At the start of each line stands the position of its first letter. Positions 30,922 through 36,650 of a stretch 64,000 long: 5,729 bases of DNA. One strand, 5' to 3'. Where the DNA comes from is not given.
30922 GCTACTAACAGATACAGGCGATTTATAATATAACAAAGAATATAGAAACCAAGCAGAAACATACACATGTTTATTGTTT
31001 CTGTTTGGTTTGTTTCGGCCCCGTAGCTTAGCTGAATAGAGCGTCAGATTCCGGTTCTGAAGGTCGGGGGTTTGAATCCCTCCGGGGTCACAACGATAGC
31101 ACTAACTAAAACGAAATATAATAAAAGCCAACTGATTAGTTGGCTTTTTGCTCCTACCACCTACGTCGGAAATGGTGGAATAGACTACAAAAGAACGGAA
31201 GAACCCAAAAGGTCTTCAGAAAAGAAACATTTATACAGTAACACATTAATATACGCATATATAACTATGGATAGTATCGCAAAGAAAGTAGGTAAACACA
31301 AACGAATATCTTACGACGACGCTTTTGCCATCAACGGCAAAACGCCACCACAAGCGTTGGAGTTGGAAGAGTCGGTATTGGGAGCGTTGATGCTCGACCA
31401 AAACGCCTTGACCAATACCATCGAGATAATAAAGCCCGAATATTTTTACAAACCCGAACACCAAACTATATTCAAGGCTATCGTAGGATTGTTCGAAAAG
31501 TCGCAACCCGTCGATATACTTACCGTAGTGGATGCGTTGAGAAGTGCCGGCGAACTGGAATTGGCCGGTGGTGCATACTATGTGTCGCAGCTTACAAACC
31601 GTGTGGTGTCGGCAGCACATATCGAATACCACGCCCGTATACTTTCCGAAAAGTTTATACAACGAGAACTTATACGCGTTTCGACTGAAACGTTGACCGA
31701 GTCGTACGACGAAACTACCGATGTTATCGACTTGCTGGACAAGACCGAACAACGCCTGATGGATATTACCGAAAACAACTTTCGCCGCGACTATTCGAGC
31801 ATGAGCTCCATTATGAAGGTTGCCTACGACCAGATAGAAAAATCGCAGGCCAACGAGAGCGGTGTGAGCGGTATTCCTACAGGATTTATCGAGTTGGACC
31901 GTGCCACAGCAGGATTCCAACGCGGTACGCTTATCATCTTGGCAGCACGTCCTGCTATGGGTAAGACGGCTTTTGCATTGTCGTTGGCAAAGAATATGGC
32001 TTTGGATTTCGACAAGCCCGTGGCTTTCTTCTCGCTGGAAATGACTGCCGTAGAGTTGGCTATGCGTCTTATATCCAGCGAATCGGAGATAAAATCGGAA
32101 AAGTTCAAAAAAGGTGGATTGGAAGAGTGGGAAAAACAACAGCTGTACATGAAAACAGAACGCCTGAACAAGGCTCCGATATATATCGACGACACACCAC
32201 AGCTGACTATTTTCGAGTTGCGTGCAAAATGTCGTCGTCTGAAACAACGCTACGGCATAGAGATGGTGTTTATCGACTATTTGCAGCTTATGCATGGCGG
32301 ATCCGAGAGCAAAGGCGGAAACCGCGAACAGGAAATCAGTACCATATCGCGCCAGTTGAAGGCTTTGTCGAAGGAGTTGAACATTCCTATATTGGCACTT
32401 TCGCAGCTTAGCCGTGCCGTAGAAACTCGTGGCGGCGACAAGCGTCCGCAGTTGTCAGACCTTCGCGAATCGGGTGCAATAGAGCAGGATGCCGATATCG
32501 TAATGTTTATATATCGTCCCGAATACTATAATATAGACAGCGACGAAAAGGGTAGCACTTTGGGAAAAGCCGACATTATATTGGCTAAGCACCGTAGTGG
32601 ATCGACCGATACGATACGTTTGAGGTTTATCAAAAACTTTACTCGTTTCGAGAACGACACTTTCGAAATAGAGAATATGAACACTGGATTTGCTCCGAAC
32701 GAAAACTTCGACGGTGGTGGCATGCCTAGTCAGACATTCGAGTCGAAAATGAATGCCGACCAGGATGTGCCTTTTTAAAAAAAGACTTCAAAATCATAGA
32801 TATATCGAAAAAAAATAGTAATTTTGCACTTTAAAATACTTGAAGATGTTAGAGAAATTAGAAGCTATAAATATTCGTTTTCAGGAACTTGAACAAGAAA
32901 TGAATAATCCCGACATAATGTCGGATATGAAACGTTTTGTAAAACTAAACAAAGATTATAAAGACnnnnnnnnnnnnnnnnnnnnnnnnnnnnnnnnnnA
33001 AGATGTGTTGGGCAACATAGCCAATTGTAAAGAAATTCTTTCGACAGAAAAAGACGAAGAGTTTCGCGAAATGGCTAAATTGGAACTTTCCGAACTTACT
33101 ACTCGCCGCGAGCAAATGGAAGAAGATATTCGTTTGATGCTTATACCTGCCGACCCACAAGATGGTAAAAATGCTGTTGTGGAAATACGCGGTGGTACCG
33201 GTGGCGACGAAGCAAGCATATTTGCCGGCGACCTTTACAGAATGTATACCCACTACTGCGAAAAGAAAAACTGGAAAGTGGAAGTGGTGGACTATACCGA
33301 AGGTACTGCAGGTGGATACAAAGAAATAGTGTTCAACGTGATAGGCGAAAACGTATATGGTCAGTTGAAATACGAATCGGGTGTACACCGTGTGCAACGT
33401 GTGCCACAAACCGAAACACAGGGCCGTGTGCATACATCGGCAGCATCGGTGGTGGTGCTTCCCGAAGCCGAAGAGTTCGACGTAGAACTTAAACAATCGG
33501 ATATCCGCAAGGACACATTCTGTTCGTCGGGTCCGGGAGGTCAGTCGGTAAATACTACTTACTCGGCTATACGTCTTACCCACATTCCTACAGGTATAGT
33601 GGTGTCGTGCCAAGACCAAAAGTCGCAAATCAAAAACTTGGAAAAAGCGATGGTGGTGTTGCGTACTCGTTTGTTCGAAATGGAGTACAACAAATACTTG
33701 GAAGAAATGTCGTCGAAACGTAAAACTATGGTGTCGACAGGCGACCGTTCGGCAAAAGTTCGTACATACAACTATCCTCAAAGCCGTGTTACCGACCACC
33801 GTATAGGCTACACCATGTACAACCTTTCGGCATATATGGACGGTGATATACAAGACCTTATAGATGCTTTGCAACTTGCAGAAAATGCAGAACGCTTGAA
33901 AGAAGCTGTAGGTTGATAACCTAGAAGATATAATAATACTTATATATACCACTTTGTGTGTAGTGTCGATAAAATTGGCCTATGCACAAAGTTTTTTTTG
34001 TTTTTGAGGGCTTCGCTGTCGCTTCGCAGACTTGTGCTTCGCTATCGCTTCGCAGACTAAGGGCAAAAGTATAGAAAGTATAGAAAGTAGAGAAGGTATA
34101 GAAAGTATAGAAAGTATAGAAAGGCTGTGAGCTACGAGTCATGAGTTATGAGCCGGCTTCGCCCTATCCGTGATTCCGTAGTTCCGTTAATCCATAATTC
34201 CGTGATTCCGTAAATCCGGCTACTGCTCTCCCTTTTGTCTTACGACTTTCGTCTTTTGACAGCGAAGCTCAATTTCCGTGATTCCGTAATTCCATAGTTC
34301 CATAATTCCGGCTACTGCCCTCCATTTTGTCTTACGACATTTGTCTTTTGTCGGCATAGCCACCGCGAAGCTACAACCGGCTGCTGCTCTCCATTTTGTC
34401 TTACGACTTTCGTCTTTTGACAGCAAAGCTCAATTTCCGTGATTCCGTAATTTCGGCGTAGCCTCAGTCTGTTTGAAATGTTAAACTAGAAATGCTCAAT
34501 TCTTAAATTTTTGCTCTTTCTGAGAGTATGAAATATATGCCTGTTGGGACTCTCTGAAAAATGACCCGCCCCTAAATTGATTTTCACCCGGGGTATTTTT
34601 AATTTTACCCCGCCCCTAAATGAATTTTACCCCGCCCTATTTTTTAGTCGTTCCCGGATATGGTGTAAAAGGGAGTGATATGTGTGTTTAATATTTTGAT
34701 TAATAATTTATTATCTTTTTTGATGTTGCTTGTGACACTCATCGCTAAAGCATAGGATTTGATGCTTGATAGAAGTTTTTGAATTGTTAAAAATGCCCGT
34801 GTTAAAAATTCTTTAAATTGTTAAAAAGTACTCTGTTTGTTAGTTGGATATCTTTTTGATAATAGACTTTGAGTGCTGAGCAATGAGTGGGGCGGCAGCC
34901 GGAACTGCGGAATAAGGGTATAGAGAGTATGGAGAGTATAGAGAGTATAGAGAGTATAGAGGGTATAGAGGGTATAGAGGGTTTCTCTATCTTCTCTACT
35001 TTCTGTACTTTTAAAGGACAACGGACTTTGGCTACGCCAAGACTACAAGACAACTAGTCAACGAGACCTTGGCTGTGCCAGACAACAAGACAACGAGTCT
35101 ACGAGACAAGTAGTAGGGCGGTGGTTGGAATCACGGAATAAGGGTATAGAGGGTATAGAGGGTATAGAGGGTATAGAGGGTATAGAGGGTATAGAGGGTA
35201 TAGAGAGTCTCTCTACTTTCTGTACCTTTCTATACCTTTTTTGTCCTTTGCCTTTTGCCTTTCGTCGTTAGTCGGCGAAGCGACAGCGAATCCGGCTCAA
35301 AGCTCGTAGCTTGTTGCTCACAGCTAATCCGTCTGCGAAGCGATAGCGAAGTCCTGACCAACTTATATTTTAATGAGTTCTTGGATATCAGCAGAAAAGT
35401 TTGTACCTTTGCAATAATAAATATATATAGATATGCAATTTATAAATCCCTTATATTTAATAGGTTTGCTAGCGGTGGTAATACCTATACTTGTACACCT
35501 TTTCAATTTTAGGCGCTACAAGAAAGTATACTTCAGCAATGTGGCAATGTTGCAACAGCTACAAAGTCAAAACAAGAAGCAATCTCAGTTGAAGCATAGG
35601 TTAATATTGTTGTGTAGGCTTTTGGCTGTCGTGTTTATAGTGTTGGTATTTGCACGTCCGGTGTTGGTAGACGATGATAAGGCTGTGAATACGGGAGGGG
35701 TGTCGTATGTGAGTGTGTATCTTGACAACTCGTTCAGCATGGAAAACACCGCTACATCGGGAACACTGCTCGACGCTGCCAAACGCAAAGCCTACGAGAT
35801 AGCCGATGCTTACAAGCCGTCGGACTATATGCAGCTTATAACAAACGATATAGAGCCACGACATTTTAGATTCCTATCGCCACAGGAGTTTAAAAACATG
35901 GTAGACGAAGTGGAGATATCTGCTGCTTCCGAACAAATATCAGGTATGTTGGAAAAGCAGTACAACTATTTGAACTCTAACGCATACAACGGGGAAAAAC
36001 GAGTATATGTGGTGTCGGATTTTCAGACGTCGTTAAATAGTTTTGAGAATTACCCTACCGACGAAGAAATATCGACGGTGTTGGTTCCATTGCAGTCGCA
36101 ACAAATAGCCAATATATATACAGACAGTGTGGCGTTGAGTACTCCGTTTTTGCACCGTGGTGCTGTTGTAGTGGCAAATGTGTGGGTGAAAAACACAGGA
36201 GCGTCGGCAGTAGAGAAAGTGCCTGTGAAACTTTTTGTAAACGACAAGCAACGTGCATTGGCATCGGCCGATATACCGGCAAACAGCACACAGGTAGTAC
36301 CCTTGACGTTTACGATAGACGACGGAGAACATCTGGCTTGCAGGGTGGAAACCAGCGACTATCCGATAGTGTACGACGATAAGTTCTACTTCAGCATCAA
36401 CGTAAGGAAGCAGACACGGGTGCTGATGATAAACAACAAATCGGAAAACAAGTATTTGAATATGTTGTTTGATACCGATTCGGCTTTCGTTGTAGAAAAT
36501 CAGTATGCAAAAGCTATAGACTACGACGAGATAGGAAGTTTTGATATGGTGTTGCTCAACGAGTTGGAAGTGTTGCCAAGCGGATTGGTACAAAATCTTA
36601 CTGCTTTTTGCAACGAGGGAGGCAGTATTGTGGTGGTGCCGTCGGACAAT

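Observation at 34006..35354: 1.5-kb gene-free spacer between prfA and the BatA-like gene: two repeat blocks with inverted terminal headers enclosing a 400-bp unique core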

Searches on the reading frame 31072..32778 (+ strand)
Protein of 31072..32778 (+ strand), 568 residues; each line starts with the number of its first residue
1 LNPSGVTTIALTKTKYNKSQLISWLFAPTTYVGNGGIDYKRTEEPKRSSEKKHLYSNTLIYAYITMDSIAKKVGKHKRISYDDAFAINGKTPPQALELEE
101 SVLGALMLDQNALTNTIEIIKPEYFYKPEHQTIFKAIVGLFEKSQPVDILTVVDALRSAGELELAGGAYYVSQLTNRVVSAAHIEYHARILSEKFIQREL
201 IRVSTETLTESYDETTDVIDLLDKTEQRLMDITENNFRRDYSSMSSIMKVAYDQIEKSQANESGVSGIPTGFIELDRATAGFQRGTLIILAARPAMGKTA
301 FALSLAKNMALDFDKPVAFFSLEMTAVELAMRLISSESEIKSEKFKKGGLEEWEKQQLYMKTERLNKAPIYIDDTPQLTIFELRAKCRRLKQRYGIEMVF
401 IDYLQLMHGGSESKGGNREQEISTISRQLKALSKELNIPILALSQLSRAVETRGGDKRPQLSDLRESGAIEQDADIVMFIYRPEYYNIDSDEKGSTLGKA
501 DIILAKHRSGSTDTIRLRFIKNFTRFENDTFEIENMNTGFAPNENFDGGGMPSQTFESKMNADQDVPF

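Call 11: search_protein_families(library=pfam, proteins=[window:31072-32778:+])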
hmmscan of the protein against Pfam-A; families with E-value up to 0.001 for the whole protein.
window:31072-32778:+ (568 aa): 5 families
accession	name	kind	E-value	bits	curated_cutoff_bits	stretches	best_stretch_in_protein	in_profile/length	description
PF03796.21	DnaB_C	-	2.9e-108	361.5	27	1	267-528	1-255/255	DnaB-like helicase C terminal domain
PF00772.26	DnaB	-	4e-31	107.6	23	1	92-193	2-103/103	DnaB-like helicase N terminal domain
PF13481.12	AAA_25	-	5.5e-12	46.2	27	1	282-445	29-189/195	AAA domain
PF06745.19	ATPase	-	4e-06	26.8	26.6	1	268-430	1-152/231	KaiC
PF20307.4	divDNAB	-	7.7e-05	22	26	0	252-319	41-108/356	Divergent DnaB-like ATPase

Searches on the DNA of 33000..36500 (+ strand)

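Call 5: search_rna_families(source=window, start=33000, end=36500, threshold=evalue, max_evalue=1)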
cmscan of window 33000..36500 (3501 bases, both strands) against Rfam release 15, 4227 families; matches with E-value up to 1: 6.
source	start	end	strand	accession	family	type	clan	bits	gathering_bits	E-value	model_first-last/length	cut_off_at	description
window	35169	35246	+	RF00707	mir-197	Gene; miRNA;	-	28.7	74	0.049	1-75/75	no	mir-197 microRNA precursor family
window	35163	35244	+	RF04164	MIR1507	Gene; miRNA;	-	27.9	73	0.0018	1-107/107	no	MIR1507 microRNA precursor family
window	35158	35248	+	RF03792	MIR6462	Gene; miRNA;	-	25.9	96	0.16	1-119/119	no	MIR6462 microRNA precursor family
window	35167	35248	+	RF03629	mir-641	Gene; miRNA;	-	23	100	0.42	1-98/98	no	mir-641 microRNA precursor family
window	35167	35255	+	RF03423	mir-962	Gene; miRNA;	-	22.3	70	0.38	1-92/92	no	mir-962 microRNA precursor family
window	35177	35237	-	RF03300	mir-3617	Gene; miRNA;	-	21.1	107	0.83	1-79/79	no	mir-3617 microRNA precursor family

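Call 91: search_dna_similar(query=window:34471-34867:+, collection=plasmids, mode=distant, max_evalue=0.001)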
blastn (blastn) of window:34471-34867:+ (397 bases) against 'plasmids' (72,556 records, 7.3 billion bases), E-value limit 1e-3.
No match.

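Call 92: search_dna_similar(query=window:34471-34867:+, collection=phages, mode=distant, max_evalue=0.001)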
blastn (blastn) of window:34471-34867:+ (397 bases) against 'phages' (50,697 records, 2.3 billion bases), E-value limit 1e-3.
No match.
